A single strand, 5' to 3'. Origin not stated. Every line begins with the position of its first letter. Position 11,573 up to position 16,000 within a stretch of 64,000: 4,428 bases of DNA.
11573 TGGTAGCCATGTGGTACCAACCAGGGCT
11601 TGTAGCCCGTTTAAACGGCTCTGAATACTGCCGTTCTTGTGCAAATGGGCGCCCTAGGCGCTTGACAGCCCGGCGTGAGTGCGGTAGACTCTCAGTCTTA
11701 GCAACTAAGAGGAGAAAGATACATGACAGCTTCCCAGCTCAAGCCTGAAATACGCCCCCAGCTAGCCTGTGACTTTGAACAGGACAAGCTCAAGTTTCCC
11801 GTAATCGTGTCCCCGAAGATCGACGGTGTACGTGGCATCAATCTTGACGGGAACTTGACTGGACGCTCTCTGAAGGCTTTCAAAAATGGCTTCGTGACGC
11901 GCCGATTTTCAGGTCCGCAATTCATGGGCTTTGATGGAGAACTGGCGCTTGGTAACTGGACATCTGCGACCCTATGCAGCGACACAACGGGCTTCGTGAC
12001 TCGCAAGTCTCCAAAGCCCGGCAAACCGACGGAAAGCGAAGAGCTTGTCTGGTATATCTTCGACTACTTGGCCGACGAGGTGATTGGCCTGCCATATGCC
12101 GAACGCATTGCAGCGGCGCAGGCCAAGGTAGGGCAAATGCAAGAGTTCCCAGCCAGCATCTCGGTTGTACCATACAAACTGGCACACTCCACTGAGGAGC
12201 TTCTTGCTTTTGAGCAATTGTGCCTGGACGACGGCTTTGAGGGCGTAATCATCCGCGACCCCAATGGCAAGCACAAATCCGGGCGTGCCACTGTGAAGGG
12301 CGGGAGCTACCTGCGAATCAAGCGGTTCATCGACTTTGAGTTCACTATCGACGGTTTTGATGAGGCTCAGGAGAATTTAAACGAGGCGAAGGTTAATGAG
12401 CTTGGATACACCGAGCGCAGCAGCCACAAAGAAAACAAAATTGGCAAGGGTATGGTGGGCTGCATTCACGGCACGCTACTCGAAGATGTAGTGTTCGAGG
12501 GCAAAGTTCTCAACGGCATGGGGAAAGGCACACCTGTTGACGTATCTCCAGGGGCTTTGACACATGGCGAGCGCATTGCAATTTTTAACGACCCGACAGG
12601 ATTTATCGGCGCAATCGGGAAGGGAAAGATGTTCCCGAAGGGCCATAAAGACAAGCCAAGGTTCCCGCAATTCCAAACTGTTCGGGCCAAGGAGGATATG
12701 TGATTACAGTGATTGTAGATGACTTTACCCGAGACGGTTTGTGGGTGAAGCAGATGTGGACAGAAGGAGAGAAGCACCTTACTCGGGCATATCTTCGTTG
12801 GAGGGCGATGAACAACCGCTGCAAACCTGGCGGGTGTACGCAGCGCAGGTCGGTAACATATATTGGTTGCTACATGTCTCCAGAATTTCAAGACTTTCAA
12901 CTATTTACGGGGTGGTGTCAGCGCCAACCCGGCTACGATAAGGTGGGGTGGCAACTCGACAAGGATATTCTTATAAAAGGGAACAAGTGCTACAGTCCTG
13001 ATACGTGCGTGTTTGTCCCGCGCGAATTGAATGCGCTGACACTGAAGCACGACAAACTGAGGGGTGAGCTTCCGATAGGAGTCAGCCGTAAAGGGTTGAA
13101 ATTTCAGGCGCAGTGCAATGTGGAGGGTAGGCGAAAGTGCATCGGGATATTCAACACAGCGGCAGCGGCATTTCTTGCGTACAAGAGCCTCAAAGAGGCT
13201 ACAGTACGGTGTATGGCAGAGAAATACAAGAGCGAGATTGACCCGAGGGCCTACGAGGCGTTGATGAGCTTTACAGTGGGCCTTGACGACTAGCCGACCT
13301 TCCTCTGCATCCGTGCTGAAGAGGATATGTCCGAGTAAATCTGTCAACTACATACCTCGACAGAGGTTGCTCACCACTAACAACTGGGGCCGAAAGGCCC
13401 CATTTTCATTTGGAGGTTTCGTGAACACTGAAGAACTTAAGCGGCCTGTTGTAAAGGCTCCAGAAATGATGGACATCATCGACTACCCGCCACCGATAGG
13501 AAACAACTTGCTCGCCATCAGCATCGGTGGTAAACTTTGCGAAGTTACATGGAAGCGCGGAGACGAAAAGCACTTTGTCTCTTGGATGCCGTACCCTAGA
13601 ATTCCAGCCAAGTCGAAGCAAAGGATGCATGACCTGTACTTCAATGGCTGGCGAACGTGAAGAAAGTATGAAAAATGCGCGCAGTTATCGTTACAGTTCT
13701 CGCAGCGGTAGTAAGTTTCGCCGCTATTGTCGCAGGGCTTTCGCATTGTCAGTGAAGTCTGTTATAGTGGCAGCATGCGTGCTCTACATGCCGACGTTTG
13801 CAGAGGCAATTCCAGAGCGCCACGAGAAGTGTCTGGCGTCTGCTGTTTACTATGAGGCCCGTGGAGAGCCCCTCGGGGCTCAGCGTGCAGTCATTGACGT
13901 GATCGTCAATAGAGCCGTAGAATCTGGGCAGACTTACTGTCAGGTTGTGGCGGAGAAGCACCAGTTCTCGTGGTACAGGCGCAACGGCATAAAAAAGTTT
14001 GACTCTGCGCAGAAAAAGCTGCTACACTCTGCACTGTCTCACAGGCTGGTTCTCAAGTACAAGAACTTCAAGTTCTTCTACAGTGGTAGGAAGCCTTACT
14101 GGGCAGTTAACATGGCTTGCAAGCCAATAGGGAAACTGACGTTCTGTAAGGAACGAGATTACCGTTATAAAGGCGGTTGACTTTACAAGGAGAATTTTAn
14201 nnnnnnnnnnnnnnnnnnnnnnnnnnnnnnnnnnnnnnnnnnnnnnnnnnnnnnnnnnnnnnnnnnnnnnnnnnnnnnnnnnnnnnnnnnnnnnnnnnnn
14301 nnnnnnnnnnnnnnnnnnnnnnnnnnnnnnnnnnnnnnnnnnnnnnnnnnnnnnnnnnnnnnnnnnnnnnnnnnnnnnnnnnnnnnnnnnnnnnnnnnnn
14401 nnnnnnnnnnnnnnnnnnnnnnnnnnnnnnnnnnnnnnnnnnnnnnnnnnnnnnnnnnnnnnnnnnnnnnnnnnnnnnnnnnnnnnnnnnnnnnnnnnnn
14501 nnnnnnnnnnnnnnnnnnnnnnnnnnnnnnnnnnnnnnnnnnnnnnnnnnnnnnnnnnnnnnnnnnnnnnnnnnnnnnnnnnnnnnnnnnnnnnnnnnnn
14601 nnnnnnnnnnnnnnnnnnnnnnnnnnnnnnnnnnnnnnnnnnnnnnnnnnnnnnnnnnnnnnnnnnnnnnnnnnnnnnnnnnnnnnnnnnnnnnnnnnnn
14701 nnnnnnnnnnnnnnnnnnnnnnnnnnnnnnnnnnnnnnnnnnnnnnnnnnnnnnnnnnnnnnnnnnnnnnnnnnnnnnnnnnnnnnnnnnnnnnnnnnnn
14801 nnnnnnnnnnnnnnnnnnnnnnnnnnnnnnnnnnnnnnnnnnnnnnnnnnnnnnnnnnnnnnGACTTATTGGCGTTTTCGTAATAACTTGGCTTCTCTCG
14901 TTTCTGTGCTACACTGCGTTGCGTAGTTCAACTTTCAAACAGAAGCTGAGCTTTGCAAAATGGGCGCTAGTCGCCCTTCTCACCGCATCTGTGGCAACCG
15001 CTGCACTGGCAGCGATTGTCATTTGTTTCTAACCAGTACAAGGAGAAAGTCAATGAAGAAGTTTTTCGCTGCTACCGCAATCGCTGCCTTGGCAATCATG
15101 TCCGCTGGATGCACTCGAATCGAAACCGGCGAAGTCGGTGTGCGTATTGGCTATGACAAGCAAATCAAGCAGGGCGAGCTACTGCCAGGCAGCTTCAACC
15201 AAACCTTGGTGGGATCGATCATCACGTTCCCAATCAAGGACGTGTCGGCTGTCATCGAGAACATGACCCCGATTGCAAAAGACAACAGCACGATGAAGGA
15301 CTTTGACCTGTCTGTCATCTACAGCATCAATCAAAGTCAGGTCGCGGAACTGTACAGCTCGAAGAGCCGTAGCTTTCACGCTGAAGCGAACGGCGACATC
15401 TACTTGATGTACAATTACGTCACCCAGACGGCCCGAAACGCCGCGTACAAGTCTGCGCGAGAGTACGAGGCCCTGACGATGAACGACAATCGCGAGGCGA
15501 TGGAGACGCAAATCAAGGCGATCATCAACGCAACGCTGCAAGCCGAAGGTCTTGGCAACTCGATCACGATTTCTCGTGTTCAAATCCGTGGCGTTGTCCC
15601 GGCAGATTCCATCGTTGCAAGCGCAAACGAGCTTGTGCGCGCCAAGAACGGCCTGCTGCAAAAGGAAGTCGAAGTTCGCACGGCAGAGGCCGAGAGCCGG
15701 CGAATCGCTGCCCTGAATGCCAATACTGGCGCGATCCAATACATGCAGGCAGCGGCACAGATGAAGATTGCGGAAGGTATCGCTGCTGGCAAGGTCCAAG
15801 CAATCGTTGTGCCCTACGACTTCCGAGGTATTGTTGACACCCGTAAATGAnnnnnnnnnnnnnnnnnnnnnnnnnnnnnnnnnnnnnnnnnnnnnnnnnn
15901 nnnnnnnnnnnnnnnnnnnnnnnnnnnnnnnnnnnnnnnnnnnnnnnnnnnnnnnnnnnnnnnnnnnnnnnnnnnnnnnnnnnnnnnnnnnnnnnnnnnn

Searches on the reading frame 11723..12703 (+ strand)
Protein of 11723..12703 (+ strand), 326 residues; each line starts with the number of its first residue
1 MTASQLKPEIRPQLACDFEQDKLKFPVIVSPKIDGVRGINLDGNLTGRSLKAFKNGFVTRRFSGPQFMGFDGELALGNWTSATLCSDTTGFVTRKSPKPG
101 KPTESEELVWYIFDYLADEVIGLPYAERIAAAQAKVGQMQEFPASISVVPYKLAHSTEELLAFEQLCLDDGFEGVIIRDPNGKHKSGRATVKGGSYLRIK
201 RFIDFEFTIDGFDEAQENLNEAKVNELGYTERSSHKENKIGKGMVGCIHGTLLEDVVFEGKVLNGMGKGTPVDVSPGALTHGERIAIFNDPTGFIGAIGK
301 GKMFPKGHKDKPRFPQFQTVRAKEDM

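Call 8: search_protein_families(library=pfam, proteins=[window:11723-12703:+], max_evalue=0.01)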
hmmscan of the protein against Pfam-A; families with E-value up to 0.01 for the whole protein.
window:11723-12703:+ (326 aa): 1 family
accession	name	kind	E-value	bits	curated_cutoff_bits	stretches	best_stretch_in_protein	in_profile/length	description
PF01068.26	DNA_ligase_A_M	-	5.6e-06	26.6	26.2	1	68-188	74-195/204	ATP dependent DNA ligase domain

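Call 9: search_protein_families(library=phrogs, proteins=[window:11723-12703:+], max_evalue=0.01)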
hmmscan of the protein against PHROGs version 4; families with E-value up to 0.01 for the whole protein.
window:11723-12703:+ (326 aa): 1 family
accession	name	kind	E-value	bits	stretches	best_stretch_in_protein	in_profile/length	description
phrog_114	-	DNA, RNA and nucleotide metabolism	1e-49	170.7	1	6-325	217-502/634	ATP-dependent DNA ligase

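Call 36: find_related_loci(query=window:11723-12703:+, collection=viral_contigs, flank=10000)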
Query window:11723-12703:+ (326 aa) in viral_contigs; peptide patterns used: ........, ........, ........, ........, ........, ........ (x = any residue, [..] = any of these).
18 stretches matched a pattern; 1 encode a relative of the query (tblastn E <= 1e-3); 1 distinct loci.
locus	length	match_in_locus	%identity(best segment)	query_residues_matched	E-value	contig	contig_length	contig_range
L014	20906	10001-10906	42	6-326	5e-74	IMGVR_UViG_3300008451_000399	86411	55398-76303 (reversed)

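Call 56: find_homologous_proteins(query=window:11723-12703:+, max_evalue=1e-20)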
Query window:11723-12703:+ (326 aa): 1771 proteins with E <= 1e-20 among 3595 candidates; the best 120 are listed.
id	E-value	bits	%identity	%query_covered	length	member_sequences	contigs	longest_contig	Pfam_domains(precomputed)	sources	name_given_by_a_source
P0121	9.9e-220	746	100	100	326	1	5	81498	PF01068.27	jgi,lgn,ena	-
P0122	4.4e-152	524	74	98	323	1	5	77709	PF01068.27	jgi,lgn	jgi:DNA ligase-1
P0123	8.5e-119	415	58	98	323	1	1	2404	PF01068.27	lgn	-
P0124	4.2e-118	412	58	98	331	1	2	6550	PF01068.27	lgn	-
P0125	8.1e-116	405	58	98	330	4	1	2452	PF01068.27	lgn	-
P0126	3.6e-115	403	61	98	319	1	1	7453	PF01068.27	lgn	-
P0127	2.0e-114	400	60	98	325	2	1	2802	PF01068.27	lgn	-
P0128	5.9e-113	395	59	98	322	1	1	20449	PF01068.27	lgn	-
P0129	4.9e-111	389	57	98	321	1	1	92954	PF01068.27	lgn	-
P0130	3.5e-110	386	57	97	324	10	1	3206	PF01068.27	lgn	-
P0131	1.1e-109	385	58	97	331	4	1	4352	PF01068.27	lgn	-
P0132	7.0e-109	382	55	98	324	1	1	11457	PF01068.27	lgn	-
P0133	1.5e-108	381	57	98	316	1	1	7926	PF01068.27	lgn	-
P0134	5.8e-108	379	55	98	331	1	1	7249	PF01068.27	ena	-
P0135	2.2e-107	377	56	97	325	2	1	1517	-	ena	-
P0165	1.1e-88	316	50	98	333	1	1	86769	-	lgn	-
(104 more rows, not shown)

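Call 57: find_encoding_contigs(protein=P0122, flank=10000, max_places=6)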
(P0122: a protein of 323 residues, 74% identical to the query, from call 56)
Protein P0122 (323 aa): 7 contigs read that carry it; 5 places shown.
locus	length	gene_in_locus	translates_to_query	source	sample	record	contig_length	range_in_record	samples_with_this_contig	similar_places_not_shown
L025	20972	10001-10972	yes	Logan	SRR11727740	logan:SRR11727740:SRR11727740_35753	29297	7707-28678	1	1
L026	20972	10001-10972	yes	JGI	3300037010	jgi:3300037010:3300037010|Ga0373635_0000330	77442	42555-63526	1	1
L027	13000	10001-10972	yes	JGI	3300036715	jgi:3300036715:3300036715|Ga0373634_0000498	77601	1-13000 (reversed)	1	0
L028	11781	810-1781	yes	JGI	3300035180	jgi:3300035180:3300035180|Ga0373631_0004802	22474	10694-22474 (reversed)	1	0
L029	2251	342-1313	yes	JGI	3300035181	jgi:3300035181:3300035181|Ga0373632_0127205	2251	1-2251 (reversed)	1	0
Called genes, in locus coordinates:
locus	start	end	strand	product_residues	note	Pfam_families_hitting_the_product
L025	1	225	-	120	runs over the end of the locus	-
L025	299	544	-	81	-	-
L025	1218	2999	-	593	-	PF13155:Toprim_2, PF13481:AAA_25 (faint), PF03796:DnaB_C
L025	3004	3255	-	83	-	-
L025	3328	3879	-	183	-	PF01145:Band_7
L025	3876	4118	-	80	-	-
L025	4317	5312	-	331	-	-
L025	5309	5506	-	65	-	-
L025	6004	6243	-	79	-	-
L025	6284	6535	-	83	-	-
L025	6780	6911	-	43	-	-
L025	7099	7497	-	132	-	-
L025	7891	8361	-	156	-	-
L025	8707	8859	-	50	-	-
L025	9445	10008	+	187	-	PF13392:HNH_3, PF00847:AP2 (weak)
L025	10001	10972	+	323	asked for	PF01068:DNA_ligase_A_M (weak)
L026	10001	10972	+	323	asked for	PF01068:DNA_ligase_A_M (weak)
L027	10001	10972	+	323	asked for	PF01068:DNA_ligase_A_M (weak)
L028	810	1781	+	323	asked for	PF01068:DNA_ligase_A_M (weak)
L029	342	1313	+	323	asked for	PF01068:DNA_ligase_A_M (weak)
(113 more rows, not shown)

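Call 74: find_encoding_contigs(protein=P0121, flank=3000, max_places=8)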
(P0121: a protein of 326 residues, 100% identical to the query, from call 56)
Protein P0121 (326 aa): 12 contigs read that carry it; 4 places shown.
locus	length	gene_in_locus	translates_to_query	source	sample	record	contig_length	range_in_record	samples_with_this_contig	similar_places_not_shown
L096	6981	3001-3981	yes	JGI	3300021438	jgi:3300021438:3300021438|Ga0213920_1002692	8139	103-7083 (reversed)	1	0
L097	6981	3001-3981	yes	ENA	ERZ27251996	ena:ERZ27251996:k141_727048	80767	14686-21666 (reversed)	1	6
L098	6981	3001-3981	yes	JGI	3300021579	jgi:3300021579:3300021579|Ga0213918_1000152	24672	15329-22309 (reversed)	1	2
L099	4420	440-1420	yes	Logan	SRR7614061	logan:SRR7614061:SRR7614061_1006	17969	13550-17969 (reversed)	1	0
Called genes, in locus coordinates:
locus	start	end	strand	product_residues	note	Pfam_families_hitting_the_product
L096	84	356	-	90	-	-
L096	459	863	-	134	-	-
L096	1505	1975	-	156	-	-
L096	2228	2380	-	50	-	-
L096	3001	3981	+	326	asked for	PF01068:DNA_ligase_A_M (weak)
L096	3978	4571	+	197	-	-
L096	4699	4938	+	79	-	-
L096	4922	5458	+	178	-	PF07486:Hydrolase_2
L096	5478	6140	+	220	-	PF02511:Thy1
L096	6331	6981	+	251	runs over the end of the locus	?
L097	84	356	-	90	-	-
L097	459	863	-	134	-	-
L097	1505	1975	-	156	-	-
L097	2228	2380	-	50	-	-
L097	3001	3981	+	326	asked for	PF01068:DNA_ligase_A_M (weak)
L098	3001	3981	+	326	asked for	PF01068:DNA_ligase_A_M (weak)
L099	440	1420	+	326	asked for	PF01068:DNA_ligase_A_M (weak)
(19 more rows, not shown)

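Call 75: find_encoding_contigs(protein=P0165, flank=10000, max_places=2)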
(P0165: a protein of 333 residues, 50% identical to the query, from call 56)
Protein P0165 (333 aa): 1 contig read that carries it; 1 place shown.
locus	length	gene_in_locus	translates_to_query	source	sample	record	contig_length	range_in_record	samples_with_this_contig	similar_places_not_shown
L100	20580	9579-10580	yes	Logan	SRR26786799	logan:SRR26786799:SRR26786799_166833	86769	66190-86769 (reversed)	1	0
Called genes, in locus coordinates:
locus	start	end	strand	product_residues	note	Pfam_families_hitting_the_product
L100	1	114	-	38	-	?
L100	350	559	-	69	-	-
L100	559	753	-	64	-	-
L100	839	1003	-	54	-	-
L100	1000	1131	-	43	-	-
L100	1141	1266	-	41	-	-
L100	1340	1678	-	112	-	-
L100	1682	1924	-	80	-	-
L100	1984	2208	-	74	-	-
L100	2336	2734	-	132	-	-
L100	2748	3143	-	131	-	-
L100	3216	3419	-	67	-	-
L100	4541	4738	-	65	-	-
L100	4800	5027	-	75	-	-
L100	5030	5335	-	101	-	-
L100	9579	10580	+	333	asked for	-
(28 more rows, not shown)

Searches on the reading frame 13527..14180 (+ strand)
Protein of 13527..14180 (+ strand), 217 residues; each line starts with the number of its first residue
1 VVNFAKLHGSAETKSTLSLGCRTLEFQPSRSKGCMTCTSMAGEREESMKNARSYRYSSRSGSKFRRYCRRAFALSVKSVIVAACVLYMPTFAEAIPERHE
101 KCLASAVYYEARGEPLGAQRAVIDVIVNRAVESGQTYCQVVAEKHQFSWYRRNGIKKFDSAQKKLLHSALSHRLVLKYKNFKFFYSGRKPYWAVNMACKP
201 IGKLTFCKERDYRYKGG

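Call 90: search_protein_families(library=pfam, proteins=[window:13527-14180:+], max_evalue=0.001)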
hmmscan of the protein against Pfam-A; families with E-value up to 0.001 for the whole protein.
window:13527-14180:+ (217 aa): 1 family
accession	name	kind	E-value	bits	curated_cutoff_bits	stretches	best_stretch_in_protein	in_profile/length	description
PF07486.17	Hydrolase_2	-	9e-09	36.3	27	1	113-207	1-100/100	Cell Wall Hydrolase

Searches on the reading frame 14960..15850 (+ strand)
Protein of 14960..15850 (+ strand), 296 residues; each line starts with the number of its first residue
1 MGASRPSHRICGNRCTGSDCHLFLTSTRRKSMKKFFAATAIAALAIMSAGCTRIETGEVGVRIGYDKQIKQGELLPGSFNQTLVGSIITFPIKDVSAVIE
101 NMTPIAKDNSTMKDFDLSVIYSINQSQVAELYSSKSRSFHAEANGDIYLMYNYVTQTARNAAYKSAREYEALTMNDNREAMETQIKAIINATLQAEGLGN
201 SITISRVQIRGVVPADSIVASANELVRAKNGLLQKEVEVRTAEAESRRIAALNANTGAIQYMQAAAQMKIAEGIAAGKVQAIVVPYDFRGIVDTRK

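Call 90: search_protein_families(library=pfam, proteins=[window:14960-15850:+], max_evalue=0.001)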
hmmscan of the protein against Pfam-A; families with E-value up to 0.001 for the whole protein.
window:14960-15850:+ (296 aa): 1 family
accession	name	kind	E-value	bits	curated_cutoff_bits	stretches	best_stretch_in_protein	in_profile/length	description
PF01145.31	Band_7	-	1.4e-17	64.8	23.6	1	53-245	2-175/176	SPFH domain / Band 7 family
